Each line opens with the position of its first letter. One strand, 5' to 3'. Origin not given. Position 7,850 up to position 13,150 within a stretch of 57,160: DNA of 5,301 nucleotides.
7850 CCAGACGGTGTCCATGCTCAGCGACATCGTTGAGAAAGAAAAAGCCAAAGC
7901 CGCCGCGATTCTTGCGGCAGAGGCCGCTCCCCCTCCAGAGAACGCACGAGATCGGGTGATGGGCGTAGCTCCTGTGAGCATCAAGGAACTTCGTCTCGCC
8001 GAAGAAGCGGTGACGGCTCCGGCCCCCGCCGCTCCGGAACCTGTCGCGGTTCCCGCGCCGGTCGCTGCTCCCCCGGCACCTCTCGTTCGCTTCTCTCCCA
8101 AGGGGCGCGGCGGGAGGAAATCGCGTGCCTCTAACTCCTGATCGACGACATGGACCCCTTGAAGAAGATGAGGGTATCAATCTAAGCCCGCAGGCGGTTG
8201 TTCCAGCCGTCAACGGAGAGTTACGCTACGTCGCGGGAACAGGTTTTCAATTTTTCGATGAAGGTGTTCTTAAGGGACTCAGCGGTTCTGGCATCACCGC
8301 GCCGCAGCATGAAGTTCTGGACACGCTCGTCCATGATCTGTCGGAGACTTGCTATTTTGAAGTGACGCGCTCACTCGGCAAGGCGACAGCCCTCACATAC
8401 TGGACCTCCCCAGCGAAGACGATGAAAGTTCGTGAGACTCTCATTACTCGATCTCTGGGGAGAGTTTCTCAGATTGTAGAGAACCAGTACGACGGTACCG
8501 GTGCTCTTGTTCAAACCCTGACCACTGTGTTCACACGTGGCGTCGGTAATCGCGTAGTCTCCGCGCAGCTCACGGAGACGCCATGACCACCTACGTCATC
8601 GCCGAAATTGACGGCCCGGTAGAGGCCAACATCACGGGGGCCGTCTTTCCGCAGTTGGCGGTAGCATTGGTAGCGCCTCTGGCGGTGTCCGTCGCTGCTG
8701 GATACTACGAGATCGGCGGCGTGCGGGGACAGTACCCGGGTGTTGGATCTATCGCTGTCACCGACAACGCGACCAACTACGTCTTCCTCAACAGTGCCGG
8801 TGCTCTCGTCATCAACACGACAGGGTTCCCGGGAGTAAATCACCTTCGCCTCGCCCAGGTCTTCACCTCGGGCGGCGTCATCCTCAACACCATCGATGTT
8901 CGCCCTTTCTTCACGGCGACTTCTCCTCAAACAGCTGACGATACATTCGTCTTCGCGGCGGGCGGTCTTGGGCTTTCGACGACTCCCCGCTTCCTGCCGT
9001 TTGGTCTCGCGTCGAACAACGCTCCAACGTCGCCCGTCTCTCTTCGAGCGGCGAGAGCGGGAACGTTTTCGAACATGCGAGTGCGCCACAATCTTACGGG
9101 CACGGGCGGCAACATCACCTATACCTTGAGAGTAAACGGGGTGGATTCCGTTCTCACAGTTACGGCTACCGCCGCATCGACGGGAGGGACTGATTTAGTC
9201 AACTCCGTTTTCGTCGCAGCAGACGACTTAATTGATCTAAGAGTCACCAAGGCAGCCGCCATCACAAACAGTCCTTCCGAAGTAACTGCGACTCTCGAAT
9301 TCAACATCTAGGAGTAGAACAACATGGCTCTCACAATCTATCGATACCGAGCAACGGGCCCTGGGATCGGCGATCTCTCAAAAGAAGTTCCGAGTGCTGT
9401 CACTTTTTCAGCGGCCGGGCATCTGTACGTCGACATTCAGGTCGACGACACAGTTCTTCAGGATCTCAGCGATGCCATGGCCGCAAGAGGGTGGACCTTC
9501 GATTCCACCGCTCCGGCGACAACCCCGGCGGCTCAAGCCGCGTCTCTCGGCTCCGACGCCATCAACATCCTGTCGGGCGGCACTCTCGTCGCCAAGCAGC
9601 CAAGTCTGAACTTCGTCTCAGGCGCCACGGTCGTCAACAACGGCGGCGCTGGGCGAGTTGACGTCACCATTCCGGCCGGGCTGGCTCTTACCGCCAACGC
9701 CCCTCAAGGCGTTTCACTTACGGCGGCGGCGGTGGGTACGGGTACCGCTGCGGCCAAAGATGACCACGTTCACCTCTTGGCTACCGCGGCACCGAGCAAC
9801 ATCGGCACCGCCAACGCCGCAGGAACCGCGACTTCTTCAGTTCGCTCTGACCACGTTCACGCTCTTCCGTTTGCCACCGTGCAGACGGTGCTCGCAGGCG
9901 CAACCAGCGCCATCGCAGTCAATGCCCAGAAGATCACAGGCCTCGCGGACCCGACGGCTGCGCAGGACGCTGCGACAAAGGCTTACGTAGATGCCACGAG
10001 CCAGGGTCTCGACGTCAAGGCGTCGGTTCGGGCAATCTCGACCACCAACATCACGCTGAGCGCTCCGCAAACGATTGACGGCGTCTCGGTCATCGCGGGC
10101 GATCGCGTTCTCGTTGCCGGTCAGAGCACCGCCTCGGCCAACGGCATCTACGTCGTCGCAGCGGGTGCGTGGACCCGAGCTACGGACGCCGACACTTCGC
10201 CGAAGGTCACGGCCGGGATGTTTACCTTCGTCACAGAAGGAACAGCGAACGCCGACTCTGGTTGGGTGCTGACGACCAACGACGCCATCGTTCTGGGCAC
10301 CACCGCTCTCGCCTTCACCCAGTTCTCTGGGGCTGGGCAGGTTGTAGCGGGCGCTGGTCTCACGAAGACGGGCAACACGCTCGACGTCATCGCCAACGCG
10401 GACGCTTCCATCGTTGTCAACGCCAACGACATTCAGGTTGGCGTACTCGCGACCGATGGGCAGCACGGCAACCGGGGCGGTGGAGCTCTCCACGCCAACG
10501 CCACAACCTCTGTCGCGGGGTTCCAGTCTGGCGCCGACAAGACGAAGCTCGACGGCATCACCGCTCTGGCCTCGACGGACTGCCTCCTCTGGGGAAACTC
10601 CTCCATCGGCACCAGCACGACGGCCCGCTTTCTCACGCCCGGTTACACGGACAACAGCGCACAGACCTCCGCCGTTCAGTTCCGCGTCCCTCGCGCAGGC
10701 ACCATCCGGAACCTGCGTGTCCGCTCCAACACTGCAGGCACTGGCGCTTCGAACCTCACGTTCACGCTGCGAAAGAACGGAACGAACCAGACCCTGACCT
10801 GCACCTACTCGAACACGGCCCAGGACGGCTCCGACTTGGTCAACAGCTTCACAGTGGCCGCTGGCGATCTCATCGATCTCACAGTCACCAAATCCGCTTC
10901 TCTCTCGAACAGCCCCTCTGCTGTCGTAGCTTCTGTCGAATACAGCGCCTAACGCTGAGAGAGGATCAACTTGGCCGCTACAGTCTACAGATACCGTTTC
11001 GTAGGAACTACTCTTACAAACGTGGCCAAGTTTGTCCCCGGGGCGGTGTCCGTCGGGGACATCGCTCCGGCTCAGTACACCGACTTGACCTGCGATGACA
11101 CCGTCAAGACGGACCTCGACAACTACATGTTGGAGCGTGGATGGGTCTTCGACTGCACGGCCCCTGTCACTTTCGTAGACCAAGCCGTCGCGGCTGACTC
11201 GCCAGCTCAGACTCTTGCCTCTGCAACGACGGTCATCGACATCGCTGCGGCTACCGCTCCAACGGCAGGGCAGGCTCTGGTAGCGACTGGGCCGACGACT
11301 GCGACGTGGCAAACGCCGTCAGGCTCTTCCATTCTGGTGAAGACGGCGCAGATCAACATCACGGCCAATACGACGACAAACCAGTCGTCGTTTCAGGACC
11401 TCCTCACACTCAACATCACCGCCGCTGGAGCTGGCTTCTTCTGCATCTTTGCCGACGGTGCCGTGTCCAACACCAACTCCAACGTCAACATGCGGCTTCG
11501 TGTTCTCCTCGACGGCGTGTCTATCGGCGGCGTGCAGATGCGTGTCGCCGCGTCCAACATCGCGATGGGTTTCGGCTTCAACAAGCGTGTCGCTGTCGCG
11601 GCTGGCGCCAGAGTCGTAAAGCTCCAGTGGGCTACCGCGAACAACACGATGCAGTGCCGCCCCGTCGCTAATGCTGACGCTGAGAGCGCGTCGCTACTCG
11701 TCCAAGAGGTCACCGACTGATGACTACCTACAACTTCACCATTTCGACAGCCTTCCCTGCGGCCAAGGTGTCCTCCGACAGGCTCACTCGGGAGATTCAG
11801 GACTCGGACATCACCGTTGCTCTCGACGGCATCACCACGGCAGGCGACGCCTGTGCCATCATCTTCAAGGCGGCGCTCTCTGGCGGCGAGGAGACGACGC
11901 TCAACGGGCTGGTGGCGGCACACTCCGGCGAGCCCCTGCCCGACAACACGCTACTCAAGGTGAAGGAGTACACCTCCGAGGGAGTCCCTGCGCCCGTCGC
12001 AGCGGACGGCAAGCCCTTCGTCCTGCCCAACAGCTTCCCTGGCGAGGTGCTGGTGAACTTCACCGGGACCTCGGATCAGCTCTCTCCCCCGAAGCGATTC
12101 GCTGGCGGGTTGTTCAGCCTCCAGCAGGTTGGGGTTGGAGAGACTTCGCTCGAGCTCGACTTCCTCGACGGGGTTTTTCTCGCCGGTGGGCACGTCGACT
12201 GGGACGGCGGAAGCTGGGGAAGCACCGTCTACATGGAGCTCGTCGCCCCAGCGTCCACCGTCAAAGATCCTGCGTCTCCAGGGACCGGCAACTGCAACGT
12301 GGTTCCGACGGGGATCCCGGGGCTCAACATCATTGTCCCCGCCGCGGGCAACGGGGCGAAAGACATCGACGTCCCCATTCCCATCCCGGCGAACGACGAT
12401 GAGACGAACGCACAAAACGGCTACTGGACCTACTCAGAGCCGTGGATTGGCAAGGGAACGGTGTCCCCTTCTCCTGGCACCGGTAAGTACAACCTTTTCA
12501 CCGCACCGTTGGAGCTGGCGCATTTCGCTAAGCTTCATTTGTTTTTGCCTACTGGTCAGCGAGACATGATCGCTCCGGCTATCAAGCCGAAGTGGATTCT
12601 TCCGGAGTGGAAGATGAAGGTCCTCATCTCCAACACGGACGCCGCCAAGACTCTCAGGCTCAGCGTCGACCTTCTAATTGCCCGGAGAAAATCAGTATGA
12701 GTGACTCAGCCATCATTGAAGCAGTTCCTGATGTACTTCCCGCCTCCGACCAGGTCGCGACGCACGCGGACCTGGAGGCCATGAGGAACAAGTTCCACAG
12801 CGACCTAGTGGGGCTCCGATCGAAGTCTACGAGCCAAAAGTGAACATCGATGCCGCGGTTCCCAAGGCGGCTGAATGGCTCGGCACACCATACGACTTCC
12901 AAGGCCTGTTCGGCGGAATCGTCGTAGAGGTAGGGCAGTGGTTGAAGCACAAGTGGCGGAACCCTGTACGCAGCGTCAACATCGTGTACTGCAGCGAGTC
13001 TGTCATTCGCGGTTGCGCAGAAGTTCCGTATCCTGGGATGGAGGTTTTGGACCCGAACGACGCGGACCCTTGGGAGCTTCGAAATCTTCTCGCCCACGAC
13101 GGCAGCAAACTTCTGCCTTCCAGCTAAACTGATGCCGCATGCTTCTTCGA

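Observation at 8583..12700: Cassette of fibre-like genes built from shuffled paralogous N- and C-terminal domains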

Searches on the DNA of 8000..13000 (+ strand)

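Call 10: search_dna_similar(query=window:8000-13000:+, collection=phages, mode=distant, max_rows=20)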
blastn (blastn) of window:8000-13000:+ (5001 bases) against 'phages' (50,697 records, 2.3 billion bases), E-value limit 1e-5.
Records with a match: 20; places in all: 20; records where one place covers at least 80% of the query: 0.
Best place of each record, by identity: 60-80% 20.
By first word of the organism name: Gordonia 10; Cyanophage 3; Ralstonia 3; Caudoviricetes 1; Curtobacterium 1; Rhodococcus 1; Xanthomonas 1.
By host as written in the record: Gordonia rubripertincta NRRL B-16540 5; Gordonia terrae 3612 3; - 2; Ralstonia solanacearum 2; Gordonia malaquae strain BEN700 2; Prochlorococcus MIT9313 1; Prochlorococcus marinus str. MIT 9313 1; Ralstonia solanacearum and Ralstonia pseudosolanacearum 1; and 3 more.
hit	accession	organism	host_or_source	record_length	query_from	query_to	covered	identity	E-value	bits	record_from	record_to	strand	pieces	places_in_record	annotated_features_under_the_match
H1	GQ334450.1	Cyanophage PSS2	Prochlorococcus MIT9313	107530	1964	2341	8%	66.9%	2e-23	119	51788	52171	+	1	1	capsid decoration protein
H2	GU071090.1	Cyanophage PSS2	-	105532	1964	2341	8%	66.9%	2e-23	119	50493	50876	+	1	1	predicted protein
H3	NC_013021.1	Cyanophage PSS2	Prochlorococcus marinus str. MIT 9313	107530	1964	2341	8%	66.9%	2e-23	119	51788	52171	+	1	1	virion structural protein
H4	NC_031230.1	Gordonia phage Yvonnetastic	Gordonia terrae 3612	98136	2016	2326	6%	67.9%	4e-20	107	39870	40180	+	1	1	56: head decoration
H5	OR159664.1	Gordonia Phage JonJames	Gordonia terrae 3612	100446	2016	2326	6%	67.9%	4e-20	107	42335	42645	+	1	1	58: hypothetical protein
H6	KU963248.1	Gordonia phage Yvonnetastic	Gordonia terrae 3612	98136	2016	2326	6%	67.9%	4e-20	107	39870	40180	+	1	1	56: virion protein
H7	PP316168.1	Ralstonia phage RS-AB1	Ralstonia solanacearum and Ralstonia ...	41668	2068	2317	5%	65.9%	6e-6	62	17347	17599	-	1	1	tail protein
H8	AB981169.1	Ralstonia phage RSY1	Ralstonia solanacearum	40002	2072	2317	5%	66.7%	6e-6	61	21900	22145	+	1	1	hypothetical protein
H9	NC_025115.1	Ralstonia phage RSY1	Ralstonia solanacearum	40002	2072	2317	5%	66.7%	6e-6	61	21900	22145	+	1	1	tail protein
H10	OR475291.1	Gordonia phage Soos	Gordonia rubripertincta NRRL B-16540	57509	2016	2194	4%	73.3%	2e-18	102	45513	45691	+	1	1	65: hypothetical protein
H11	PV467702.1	Gordonia phage Jollymon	Gordonia rubripertincta NRRL B-16540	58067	2016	2194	4%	73.3%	2e-18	102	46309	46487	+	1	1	69: hypothetical protein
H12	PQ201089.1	Gordonia phage Sting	Gordonia rubripertincta NRRL B-16540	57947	2016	2194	4%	72.8%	8e-17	98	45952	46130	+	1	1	68: hypothetical protein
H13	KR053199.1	Gordonia phage GMA4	Gordonia malaquae strain BEN700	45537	2045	2194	3%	76.7%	1e-21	113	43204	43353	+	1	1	putative structural protein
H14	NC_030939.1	Gordonia phage GMA4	Gordonia malaquae strain BEN700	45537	2045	2194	3%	76.7%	1e-21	113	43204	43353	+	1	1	head decoration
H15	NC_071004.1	Gordonia phage Clawz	Gordonia rubripertincta NRRL B-16540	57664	2037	2194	3%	70.9%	2e-11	79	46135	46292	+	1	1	69: tail fiber protein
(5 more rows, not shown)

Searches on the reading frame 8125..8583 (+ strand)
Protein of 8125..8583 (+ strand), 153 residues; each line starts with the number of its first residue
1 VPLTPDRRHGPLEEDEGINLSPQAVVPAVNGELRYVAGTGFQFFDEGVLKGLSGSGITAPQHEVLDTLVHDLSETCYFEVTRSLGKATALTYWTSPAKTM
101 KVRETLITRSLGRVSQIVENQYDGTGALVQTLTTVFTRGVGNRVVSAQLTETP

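Call 6: search_protein_families(library=pfam, proteins=[window:8125-8583:+], max_evalue=0.1)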
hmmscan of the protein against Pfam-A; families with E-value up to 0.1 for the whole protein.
window:8125-8583:+ (153 aa): 0 families

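Call 7: search_protein_families(library=phrogs, proteins=[window:8125-8583:+], max_evalue=0.1)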
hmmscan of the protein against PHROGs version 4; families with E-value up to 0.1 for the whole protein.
window:8125-8583:+ (153 aa): 0 families

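Call 60: search_protein_families(library=ncbifam, proteins=[window:8125-8583:+], max_evalue=0.1)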
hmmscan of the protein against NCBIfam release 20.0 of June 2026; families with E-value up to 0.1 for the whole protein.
window:8125-8583:+ (153 aa): 1 family
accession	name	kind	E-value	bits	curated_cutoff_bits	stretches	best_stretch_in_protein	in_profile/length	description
NF007636.0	PRK10301.1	equivalog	0.058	13.3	129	0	43-69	51-77/124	CopC domain-containing protein YobA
